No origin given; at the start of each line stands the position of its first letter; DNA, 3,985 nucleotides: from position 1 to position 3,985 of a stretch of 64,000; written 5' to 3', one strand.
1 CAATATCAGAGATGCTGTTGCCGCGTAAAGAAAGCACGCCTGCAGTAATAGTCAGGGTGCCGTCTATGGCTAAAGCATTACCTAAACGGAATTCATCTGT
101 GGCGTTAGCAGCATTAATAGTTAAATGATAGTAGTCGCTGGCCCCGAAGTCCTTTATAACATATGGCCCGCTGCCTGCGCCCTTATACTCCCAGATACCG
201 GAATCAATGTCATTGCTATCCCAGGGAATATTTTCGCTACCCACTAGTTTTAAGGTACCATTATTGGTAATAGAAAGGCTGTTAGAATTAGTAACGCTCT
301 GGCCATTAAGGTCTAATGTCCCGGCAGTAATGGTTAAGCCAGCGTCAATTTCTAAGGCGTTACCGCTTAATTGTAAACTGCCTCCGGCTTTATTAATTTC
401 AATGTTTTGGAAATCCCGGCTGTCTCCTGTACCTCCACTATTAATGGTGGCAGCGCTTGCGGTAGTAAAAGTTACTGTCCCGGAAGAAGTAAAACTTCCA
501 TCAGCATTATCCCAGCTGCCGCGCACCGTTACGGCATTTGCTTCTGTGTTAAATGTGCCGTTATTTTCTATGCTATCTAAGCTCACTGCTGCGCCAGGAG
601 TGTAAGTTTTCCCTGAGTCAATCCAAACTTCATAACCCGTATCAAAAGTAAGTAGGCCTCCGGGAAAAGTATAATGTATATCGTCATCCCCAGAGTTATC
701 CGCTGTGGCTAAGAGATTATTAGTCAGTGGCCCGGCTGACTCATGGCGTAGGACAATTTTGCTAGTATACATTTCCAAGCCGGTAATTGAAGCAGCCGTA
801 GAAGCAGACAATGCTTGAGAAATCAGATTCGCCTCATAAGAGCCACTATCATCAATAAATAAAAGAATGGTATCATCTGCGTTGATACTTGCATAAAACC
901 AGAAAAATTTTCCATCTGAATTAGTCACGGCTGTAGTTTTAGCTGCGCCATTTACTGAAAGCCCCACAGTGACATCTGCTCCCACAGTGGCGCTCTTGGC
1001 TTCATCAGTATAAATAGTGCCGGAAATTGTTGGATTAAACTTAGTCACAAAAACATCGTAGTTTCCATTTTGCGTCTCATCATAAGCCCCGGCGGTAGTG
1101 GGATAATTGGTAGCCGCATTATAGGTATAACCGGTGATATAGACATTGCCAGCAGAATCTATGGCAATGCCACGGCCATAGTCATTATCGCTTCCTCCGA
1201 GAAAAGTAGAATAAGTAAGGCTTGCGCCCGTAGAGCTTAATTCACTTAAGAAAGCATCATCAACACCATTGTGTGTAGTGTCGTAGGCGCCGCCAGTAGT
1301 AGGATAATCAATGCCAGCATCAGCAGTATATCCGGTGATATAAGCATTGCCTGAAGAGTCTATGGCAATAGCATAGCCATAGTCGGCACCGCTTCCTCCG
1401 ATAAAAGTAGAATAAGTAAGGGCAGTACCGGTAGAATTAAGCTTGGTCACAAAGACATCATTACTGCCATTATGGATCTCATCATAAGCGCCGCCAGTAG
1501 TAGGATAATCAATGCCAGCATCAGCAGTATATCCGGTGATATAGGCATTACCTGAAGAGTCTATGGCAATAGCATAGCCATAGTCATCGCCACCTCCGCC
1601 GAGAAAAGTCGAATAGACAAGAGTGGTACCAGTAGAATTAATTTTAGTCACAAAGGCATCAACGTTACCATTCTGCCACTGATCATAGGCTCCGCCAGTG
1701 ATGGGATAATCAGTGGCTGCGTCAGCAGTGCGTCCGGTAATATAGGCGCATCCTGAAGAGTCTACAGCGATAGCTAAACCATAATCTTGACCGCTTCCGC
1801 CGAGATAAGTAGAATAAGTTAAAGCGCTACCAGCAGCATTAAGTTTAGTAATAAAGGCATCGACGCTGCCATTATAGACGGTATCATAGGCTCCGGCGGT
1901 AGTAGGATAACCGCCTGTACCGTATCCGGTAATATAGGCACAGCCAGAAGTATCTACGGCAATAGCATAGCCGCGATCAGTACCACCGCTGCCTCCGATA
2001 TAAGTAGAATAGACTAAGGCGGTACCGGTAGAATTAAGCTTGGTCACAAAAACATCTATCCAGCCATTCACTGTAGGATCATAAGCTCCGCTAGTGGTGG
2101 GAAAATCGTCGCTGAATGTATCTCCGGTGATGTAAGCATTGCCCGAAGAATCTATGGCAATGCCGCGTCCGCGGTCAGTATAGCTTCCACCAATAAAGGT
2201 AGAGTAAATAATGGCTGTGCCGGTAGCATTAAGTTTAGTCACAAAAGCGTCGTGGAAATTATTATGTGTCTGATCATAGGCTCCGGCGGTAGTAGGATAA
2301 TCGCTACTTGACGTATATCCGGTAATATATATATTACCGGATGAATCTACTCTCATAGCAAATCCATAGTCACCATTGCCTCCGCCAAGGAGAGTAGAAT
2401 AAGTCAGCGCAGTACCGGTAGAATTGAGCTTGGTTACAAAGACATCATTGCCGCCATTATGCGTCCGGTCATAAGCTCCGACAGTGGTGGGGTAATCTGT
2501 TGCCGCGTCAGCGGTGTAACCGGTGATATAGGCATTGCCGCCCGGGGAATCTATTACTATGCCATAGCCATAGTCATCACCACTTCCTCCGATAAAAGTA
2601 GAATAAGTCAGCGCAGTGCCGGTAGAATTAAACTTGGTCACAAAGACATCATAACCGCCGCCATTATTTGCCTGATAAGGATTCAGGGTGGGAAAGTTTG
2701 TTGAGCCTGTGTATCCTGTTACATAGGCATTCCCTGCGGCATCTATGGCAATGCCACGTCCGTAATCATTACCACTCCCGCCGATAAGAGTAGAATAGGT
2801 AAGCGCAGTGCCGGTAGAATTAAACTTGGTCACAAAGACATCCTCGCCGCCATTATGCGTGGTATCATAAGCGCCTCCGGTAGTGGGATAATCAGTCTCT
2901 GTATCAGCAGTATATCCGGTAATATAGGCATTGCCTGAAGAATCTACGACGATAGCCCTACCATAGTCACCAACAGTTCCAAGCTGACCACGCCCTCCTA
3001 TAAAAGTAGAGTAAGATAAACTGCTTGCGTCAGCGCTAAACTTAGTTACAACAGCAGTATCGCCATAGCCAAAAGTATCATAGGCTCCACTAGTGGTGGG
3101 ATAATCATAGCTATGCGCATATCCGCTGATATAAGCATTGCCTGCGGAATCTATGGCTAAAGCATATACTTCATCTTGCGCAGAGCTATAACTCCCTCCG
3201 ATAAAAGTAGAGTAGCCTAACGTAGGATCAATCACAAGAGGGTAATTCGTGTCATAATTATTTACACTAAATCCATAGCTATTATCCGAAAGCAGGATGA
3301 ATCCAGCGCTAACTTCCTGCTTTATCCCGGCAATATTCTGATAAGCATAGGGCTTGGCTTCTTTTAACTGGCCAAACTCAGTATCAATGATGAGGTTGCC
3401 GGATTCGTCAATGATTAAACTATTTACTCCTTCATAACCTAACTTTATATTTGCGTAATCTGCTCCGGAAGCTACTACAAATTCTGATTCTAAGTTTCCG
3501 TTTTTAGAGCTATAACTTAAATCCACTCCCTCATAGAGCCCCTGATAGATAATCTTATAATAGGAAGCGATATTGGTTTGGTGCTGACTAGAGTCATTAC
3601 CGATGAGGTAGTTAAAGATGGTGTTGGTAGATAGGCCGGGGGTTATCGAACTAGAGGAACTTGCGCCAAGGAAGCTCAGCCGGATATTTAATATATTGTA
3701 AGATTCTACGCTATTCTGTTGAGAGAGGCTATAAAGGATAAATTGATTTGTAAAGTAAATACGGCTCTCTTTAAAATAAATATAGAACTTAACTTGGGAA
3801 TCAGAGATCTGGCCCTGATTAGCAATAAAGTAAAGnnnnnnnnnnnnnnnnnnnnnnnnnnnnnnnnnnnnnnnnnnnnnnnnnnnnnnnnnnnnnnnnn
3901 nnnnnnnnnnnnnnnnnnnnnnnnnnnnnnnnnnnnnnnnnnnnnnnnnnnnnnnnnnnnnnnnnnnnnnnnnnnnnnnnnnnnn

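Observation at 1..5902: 5.9-kb TpsA-like exoprotein gene absent from the supplied ORF track; TPS domain fused to about 20 SBBP beta-propeller repeats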

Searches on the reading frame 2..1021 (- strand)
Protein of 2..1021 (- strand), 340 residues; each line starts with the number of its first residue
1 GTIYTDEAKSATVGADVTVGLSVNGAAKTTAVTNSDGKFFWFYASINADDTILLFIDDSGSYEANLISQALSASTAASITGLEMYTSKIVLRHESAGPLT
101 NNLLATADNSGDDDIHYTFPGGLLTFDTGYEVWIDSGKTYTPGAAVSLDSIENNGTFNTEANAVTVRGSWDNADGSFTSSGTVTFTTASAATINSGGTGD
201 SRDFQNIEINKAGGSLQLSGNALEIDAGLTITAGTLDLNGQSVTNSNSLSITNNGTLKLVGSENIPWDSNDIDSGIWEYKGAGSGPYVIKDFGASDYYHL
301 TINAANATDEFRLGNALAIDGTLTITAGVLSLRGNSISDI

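Call 34: search_protein_families(library=pfam, proteins=[window:2-1021:-], max_evalue=0.001)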
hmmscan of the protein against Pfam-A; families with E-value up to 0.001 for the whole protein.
window:2-1021:- (340 aa): 0 families
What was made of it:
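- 2..1021 (-): Post-propeller beta-rich repeat region, aa 1628-1967. The gene continues beyond the window edge. No Pfam match (call 34).
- Checked: After the repeats come another 340 aa (window 2-1021) with no Pfam match (call 34).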

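Call 53: find_related_loci(query=window:2-1021:-, collection=metagenome_contigs, flank=10000)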
Query window:2-1021:- (340 aa) in metagenome_contigs; peptide patterns used: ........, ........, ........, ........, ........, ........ (x = any residue, [..] = any of these).
102 stretches matched a pattern; 3 encode a relative of the query (tblastn E <= 1e-3); 3 distinct loci.
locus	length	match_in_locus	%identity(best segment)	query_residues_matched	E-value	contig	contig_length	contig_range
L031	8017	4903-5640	33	80-338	4e-21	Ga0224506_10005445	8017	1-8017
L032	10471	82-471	41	202-330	4e-18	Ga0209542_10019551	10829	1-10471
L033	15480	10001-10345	42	226-331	2e-14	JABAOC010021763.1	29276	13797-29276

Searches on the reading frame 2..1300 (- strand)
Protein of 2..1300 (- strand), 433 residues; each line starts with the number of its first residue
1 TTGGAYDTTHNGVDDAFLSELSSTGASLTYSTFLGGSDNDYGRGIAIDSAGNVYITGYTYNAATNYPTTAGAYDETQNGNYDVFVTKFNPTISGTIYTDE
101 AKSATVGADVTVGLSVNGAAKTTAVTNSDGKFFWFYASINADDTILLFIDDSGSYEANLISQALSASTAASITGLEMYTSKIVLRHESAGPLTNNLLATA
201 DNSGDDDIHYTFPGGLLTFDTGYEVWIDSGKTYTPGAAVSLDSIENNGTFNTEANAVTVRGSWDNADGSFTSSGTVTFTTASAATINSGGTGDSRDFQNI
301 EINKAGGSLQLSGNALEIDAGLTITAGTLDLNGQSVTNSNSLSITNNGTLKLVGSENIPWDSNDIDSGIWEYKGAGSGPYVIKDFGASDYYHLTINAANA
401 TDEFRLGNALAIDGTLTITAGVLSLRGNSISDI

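Call 13: find_related_loci(query=window:2-1300:-, collection=genome_contigs, flank=10000)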
Query window:2-1300:- (433 aa) in genome_contigs; peptide patterns used: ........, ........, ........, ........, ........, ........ (x = any residue, [..] = any of these).
64 stretches matched a pattern, but none encodes a relative of the query by tblastn (E <= 1e-3).
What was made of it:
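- Tried and rejected: A scan of genome_contigs with aa 1535-1967 found no relative (call 13).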

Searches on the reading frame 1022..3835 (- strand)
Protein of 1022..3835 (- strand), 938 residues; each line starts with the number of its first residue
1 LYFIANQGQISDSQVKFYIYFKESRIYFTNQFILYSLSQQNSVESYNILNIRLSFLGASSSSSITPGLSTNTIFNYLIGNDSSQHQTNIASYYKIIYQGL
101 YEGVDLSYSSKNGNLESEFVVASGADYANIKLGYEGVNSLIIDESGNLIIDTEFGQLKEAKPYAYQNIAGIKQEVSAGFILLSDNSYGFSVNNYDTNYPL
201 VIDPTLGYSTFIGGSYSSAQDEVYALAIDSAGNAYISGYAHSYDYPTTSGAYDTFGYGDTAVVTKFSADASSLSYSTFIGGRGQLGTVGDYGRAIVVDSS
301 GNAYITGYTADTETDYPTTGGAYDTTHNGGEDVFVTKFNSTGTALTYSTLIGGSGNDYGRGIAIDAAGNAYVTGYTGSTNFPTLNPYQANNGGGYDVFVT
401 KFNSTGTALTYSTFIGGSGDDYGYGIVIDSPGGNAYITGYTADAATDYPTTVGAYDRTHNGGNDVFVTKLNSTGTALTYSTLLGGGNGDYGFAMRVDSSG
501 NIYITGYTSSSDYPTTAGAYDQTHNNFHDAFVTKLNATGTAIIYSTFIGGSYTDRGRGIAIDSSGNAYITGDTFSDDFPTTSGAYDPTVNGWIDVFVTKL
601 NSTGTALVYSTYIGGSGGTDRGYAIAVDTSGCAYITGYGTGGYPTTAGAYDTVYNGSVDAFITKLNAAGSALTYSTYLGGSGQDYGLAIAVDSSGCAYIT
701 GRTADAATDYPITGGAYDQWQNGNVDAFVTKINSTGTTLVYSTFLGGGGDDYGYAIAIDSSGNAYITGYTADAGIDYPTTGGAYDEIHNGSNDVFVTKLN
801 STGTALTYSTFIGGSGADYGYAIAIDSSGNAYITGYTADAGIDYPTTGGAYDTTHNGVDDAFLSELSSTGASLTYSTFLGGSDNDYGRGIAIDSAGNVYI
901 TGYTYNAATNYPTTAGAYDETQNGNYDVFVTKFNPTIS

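Call 22: search_solved_structures(query=window:1022-3835:-, max_evalue=0.01)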
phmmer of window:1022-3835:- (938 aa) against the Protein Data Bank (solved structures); distinct sequences matched with E-value up to 0.01: 0.
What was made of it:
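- Tried and rejected: The DUF7948-SBBP module gave no hit (call 22).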

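Call 41: predict_structure(alignment_id=A1)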
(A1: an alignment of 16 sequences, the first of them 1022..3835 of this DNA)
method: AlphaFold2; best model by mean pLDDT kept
length: 938 residues; sequences in the alignment: 16
mean_pLDDT: 76.7   pTM: 0.57
mean pLDDT of the five models: 76.7, 75.6, 74.6, 72.6, 72.3
residues with pLDDT >= 90: 435; 70-90: 202; 50-70: 120; < 50: 181
segments of 3 or more residues with pLDDT < 50: 206-223, 231-234, 240-270, 737-751, 773-791, 802-805, 809-811, 813-817, 840-859, 871-886, 903-930, 932-938
pLDDT, mean of each block of 10 residues (from residue 1): 89 92 87 88 76 94 90 81 80 94 94 81 95 94 92 85 89 90 93 93 62 31 49 47 31 32 41 80 66 95 94 75 86 94 90 94 95 95 93 92 95 92 94 93 83 89 93 94 94 94 97 92 89 95 95 96 96 94 89 94 95 87 96 95 82 84 95 89 92 93 75 78 81 63 36 61 62 40 29 57 48 48 63 58 33 40 57 44 47 52 42 30 35 36
secondary structure, 60 per line:
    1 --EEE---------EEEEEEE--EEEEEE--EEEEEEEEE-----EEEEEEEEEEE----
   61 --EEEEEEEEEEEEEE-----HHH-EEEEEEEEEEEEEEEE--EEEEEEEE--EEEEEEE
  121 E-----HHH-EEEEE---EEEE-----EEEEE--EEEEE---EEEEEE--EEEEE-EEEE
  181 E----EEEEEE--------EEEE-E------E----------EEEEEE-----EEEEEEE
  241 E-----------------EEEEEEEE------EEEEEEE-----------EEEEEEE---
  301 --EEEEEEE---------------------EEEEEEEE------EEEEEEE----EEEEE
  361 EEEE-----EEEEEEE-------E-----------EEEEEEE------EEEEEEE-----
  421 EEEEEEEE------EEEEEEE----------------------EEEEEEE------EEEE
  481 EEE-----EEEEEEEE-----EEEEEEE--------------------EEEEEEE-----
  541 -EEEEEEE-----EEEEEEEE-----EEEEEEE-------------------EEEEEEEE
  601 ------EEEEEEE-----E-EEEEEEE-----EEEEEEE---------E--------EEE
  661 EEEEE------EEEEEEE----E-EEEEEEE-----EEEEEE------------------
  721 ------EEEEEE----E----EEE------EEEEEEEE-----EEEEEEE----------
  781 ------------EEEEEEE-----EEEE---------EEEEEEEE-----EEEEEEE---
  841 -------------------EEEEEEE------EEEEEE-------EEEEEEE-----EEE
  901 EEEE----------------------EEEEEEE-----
elements in order (helices of 4 or more, strands of 3 or more residues): E3-5 E15-21 E24-29 E32-40 E46-56 E63-76 E86-101 E104-111 E114-121 E131-135 E139-142 E148-152 E155-159 E163-168 E171-175 E177-181 E186-191 E200-203 E223-228 E234-241 E259-266 E273-279 E291-297 E303-309 E331-338 E345-351 E356-364 E370-376 E396-402 E409-415 E421-428 E435-441 E464-470 E477-483 E489-496 E502-508 E529-535 E542-548 E554-561 E567-573 E593-600 E607-613 E621-627 E633-639 E658-665 E672-678 E685-691 E697-702 E727-732 E742-744 E751-758 E764-770 E793-799 E805-808 E818-825 E831-837 E860-866 E873-878 E886-892 E898-904 E927-933
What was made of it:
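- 3221..3829 (-): DUF7948 domain, aa 692-894. AF2 pLDDT is about 80-95 across this domain (call 41).
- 1022..3214 (-): Array of 11 SBBP beta-propeller repeats, aa 897-1627. Units 2-8 are modelled as a 7-bladed propeller. AF2 is confident for segment residues 275-736 (call 41).
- AF2 is unconfident for unit 1 and units 9-11 (call 41), so the real head structure is unknown.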

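Call 46: fold_search(model_id=the predicted structure, library=pdb)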
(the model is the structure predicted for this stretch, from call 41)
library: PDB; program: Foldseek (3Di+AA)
matches with E <= 10: 722; with E <= 0.001: 314
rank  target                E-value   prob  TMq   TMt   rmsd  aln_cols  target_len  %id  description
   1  7fh8                  1.5e-22  1.00  0.39  0.55   9.5       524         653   20  Friedel-Crafts alkylation enzyme CylK mutant H391A (released 2022-02-16)
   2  7fh7                  2.3e-22  1.00  0.38  0.54   9.9       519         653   20  Friedel-Crafts alkylation enzyme CylK mutant Y37F (released 2022-02-16)
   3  7fh6                  1.7e-21  1.00  0.39  0.55   5.5       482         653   22  Friedel-Crafts alkylation enzyme CylK (released 2022-02-16)
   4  7ron                  2.0e-21  1.00  0.38  0.55   3.9       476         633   22  Crystal structure of the Friedel-Crafts alkylating enzyme CylK from Cylindospermum licheniforme (released 2022-03-23)
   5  7roo                  4.6e-21  1.00  0.38  0.54   6.9       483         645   21  Crystal structure of Friedel-Crafts alkylating enzyme CylK from Cylindospermum licheniforme with bromide (released 2022-03-23)
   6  9a40_C                3.4e-11  1.00  0.17  0.14  24.7      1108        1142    9  model of Cullin4 (released 2024-09-18)
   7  8t9a_A                1.4e-10  1.00  0.20  0.18  26.8      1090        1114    9  CryoEM structure of human DDB1-DCAF12 in complex with MAGEA3 (released 2024-04-10)
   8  6zue_A                2.8e-10  1.00  0.13  0.12  30.6      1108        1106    8  Crystal structure of human DDB1 bound to human DCAF1 (amino acid residues 1046-1396) (released 2021-07-28)
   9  5v3o_A                4.2e-10  1.00  0.15  0.14  26.4      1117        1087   10  Cereblon in complex with DDB1 and CC-220 (released 2017-05-03)
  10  8ojh_A                6.2e-10  1.00  0.13  0.12  27.7      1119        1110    9  Crystal structure of human CRBN-DDB1 in complex with compound 4 (released 2023-07-19)
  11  4e54_A                8.6e-10  1.00  0.14  0.12  28.8      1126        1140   10  Damaged DNA induced UV-damaged DNA-binding protein (UV-DDB) dimerization and its roles in chromatinized DNA repair (released 2012-08-08)
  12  5hxb_B                9.0e-10  1.00  0.19  0.17  25.2      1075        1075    9  Cereblon in complex with DDB1, CC-885, and GSPT1 (released 2016-06-29)
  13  9nfr_A                9.0e-10  1.00  0.18  0.16  27.3      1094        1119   10  Crystal structure of CRBN-DDB1 and MRT-23227 in complex with VAV1 (released 2025-07-09)
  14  8ajm_A                1.4e-09  1.00  0.15  0.13  27.8      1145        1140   10  Structure of human DDB1-DCAF12 in complex with the C-terminus of CCT5 (released 2022-11-09)
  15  8oiz_A                1.9e-09  1.00  0.16  0.14  26.3      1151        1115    9  Crystal structure of human CRBN-DDB1 in complex with Pomalidomide (released 2023-07-19)
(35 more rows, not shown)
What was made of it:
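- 1022..3214 (-): Foldseek top hit is the CylK propeller, E about 1e-21 to 1e-22 (call 46).
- On SBBP beta-propeller repeat family (PF06739) with DUF7948 (PF25778): Units 1 and 9-11 have pLDDT below 50-60 (calls 41, 46).
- Closest known: CylK. Same: The closest solved fold to the propeller part: seven blades, about 480 aligned columns (call 46).
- Propeller fold: 7 confident blades, closest to the CylK propeller (calls 41, 46). The best solved structural match of the module is the propeller of the alkylating enzyme CylK (E about 1e-21 to 1e-22, about 480 columns, 20-22% identity; call 46).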
